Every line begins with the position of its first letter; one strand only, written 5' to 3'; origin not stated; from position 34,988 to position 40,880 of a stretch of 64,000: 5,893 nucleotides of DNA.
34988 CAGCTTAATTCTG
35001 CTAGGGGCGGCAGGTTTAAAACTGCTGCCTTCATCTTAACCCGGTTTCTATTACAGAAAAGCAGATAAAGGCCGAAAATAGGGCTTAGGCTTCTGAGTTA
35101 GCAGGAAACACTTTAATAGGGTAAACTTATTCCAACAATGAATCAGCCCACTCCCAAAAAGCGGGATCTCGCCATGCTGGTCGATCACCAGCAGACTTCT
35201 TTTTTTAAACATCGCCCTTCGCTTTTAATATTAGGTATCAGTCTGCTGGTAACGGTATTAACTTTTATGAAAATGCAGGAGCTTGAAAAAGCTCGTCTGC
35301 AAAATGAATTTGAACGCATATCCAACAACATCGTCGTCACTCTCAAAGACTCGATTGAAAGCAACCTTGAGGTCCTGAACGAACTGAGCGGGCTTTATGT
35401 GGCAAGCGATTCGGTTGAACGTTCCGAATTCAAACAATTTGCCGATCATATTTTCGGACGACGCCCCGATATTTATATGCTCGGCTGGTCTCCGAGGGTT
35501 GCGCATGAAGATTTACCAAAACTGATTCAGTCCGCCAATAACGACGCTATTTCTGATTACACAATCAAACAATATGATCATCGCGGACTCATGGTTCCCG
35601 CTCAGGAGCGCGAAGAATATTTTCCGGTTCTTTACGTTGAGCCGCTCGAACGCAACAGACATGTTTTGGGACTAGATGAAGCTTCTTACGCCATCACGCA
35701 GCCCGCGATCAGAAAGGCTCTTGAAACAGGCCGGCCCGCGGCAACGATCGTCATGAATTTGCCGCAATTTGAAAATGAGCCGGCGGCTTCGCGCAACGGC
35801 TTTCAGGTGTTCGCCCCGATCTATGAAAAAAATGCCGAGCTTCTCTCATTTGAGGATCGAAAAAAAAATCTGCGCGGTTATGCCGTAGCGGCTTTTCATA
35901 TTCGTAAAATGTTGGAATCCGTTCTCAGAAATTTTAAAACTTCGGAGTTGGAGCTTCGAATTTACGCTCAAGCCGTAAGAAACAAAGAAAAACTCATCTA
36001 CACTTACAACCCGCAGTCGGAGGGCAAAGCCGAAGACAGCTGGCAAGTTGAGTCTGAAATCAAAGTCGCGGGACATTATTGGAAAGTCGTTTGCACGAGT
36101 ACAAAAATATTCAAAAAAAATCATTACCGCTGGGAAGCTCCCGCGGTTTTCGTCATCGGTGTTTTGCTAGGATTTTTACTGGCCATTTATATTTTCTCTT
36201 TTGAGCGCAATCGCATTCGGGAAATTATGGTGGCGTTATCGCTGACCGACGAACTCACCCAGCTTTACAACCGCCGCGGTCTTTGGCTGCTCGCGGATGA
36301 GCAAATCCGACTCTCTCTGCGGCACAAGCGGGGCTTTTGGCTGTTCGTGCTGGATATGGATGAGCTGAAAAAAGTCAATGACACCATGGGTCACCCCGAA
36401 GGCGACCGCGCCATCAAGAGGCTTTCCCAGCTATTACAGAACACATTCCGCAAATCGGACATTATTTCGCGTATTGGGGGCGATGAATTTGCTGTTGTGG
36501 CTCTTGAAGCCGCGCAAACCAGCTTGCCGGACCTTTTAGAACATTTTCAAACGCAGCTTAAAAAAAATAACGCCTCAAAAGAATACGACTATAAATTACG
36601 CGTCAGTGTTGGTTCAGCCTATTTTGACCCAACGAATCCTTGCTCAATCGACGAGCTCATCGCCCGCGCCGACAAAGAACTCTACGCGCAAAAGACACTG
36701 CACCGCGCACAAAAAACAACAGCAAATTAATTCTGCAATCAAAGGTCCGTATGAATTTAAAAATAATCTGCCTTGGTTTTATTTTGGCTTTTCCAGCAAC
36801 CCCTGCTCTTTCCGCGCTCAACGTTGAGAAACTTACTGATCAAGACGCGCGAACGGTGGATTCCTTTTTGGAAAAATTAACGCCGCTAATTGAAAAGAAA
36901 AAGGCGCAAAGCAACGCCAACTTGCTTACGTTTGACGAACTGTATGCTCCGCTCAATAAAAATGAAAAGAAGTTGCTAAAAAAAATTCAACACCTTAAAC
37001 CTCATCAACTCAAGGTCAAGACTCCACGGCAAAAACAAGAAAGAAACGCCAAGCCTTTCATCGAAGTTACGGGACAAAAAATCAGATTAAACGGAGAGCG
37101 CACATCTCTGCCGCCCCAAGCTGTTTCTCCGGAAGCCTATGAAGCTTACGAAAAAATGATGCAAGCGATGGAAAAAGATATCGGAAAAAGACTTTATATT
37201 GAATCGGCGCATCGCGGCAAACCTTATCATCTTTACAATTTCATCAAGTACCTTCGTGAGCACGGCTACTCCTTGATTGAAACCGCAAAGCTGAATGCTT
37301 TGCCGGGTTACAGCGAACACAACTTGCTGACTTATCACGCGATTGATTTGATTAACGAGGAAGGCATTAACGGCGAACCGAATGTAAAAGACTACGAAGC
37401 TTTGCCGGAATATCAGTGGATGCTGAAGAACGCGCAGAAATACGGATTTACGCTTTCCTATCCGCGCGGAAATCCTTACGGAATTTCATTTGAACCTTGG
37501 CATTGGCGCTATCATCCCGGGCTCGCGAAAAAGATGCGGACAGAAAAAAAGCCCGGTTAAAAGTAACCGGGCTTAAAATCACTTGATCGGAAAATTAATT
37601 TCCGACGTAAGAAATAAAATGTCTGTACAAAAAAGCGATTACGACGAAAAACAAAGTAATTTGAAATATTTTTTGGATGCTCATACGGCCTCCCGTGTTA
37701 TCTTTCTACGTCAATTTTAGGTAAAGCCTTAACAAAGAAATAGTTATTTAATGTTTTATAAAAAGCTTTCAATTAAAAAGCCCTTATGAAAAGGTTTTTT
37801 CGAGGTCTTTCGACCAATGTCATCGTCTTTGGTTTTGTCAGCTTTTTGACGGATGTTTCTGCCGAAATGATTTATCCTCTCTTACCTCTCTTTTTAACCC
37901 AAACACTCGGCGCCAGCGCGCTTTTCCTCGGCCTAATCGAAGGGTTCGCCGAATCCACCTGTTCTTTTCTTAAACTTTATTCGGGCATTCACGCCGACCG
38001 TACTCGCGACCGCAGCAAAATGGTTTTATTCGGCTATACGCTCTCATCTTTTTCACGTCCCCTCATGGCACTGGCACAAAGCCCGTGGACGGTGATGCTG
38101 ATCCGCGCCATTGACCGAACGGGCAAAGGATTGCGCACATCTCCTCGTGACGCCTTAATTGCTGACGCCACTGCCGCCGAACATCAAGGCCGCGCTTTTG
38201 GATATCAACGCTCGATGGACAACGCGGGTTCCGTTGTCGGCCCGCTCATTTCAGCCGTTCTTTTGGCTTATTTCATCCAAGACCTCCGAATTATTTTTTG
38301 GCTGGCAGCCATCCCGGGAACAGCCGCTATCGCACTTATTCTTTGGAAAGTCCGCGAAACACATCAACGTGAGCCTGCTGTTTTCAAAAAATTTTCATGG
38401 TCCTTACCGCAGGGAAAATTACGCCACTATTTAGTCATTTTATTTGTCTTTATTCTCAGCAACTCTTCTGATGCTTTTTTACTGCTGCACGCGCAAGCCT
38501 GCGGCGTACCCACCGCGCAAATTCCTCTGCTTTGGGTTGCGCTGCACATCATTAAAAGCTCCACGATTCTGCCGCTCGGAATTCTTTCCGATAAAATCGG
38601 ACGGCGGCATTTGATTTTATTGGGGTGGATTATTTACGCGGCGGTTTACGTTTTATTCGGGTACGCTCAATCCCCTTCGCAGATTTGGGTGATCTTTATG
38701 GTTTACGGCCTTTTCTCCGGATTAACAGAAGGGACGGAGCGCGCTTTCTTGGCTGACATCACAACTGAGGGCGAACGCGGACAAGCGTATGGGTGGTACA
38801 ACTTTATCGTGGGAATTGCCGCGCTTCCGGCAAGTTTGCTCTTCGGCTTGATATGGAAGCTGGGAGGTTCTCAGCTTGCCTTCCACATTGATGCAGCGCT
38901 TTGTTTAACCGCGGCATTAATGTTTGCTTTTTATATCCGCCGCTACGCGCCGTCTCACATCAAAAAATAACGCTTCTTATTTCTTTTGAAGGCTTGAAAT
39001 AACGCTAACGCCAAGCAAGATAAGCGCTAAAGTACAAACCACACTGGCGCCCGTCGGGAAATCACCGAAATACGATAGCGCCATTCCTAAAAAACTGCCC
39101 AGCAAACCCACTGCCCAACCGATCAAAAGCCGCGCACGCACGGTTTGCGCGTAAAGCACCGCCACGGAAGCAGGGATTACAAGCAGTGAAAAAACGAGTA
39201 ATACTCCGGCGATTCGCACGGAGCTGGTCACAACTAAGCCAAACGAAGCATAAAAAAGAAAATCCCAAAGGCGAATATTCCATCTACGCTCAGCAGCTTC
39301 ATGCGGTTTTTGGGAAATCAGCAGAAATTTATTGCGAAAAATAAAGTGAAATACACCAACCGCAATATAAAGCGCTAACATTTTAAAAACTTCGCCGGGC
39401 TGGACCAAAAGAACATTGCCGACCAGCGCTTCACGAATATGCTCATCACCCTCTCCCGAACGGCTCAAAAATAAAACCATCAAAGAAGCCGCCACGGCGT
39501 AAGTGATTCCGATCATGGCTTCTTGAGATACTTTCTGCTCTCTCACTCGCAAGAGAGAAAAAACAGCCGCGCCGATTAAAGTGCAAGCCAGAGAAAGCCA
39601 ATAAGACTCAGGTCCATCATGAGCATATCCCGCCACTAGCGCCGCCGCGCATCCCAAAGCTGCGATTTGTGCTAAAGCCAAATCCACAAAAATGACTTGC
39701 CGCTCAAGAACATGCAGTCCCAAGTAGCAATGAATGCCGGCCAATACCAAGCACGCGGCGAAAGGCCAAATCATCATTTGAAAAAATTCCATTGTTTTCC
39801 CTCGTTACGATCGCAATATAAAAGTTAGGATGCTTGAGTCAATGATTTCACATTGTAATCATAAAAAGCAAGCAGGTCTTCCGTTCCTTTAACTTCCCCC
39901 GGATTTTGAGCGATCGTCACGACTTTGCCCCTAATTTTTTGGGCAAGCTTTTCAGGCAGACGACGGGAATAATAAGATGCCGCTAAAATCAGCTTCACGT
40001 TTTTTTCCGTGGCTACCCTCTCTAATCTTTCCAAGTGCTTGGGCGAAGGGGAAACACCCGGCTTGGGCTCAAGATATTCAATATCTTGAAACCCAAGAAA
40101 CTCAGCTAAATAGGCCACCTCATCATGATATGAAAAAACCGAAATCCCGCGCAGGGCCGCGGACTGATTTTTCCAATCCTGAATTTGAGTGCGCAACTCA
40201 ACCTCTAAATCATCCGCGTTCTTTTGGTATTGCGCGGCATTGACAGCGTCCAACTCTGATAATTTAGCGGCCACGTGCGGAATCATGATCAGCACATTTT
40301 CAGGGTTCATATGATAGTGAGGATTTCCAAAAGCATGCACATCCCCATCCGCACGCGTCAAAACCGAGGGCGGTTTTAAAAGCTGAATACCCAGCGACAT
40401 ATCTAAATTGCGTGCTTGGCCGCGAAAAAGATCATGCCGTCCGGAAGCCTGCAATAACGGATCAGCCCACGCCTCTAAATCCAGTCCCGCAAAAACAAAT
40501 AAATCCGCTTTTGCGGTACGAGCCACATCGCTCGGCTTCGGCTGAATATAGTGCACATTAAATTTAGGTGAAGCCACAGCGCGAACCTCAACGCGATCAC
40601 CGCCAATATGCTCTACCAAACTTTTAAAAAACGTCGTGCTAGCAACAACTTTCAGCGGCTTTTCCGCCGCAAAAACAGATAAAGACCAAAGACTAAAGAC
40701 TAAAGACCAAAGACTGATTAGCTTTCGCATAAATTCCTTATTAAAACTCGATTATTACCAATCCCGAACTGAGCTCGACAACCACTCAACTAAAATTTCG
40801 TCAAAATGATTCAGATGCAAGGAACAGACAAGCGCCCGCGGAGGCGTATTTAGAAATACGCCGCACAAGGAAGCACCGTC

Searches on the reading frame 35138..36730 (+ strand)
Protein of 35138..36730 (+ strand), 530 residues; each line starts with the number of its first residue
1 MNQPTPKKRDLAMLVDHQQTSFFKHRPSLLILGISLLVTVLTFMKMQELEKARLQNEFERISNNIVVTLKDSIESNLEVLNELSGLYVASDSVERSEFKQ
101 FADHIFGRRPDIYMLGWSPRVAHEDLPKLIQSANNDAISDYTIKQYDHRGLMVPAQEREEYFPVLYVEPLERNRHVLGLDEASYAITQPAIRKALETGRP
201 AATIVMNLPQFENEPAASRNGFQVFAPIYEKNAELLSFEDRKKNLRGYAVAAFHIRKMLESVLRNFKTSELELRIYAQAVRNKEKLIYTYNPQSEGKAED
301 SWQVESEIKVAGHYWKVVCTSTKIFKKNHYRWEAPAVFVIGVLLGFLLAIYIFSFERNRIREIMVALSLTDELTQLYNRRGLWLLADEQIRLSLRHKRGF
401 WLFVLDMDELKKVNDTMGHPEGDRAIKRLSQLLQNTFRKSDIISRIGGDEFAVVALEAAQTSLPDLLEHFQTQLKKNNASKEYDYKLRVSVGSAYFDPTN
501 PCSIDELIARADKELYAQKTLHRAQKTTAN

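Call 91: search_protein_families(library=pfam, proteins=[window:35138-36730:+], max_evalue=0.00001)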
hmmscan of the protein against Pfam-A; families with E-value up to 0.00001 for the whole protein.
window:35138-36730:+ (530 aa): 2 families
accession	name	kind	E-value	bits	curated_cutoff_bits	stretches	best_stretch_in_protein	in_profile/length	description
PF03924.19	CHASE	-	2.3e-38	132.3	25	1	91-288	1-189/189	CHASE domain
PF00990.26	GGDEF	-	5.1e-33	114.6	23.8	1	369-523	2-159/161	Diguanylate cyclase, GGDEF domain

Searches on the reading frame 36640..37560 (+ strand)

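Call 91: search_protein_families(library=pfam, proteins=[window:36640-37560:+], max_evalue=0.00001)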
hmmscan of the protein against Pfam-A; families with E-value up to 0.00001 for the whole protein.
window:36640-37560:+ (306 aa): 1 family
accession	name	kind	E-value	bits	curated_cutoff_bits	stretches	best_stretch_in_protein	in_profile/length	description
PF02557.22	VanY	-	1.2e-22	80.5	25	1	161-293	3-131/132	D-alanyl-D-alanine carboxypeptidase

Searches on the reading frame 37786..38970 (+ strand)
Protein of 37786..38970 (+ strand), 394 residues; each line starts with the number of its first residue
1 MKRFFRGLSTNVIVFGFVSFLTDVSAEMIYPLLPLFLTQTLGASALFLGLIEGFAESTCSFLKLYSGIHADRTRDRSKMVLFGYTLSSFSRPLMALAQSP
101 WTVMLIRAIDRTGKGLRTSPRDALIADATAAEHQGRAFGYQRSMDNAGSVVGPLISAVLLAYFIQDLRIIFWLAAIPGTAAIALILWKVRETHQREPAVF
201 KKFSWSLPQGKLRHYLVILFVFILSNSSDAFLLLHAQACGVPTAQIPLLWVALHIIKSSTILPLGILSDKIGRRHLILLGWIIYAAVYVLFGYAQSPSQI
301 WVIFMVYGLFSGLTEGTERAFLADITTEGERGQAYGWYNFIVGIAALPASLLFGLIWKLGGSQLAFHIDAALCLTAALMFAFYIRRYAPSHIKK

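Call 91: search_protein_families(library=pfam, proteins=[window:37786-38970:+], max_evalue=0.00001)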
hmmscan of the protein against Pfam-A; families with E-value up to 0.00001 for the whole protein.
window:37786-38970:+ (394 aa): 3 families
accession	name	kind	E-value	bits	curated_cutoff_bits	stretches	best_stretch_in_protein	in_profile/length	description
PF07690.21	MFS_1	-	1.6e-45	156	33.4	2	17-228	3-220/347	Major Facilitator Superfamily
PF00083.30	Sugar_tr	-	5.8e-08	32.5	22.3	1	231-382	33-187/452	Sugar (and other) transporter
PF12832.13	MFS_1_like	-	1.8e-06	27.7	25.2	1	67-367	55-372/373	MFS_1 like family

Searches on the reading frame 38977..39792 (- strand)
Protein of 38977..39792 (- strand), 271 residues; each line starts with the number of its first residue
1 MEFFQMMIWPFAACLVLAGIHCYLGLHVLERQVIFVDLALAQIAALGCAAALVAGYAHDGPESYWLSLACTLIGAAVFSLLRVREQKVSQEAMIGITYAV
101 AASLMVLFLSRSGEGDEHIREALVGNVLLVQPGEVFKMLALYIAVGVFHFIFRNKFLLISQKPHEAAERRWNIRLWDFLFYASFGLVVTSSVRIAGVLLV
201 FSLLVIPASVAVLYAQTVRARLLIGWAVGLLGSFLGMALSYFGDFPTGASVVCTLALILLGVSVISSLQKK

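Call 91: search_protein_families(library=pfam, proteins=[window:38977-39792:-], max_evalue=0.00001)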
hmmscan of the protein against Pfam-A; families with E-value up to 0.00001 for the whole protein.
window:38977-39792:- (271 aa): 1 family
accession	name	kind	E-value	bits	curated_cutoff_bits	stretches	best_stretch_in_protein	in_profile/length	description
PF00950.22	ABC-3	-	5.1e-34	118.4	20.1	1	4-264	2-256/258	ABC 3 transport family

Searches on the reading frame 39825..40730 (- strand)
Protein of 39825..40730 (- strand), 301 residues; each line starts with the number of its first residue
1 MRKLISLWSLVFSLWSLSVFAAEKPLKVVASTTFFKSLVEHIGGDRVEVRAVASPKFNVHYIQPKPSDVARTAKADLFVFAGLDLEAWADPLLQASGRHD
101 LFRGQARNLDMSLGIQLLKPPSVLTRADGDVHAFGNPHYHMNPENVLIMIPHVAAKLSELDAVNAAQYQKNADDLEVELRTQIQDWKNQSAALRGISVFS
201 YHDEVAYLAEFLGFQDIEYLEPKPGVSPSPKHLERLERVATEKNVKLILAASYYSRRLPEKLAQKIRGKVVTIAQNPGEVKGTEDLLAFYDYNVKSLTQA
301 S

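Call 91: search_protein_families(library=pfam, proteins=[window:39825-40730:-], max_evalue=0.00001)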
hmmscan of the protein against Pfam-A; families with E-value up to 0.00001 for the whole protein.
window:39825-40730:- (301 aa): 1 family
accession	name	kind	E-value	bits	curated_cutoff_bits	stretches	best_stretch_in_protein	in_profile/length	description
PF01297.22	ZnuA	-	1.7e-49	169.1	29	1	28-300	1-263/263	Zinc-uptake complex component A periplasmic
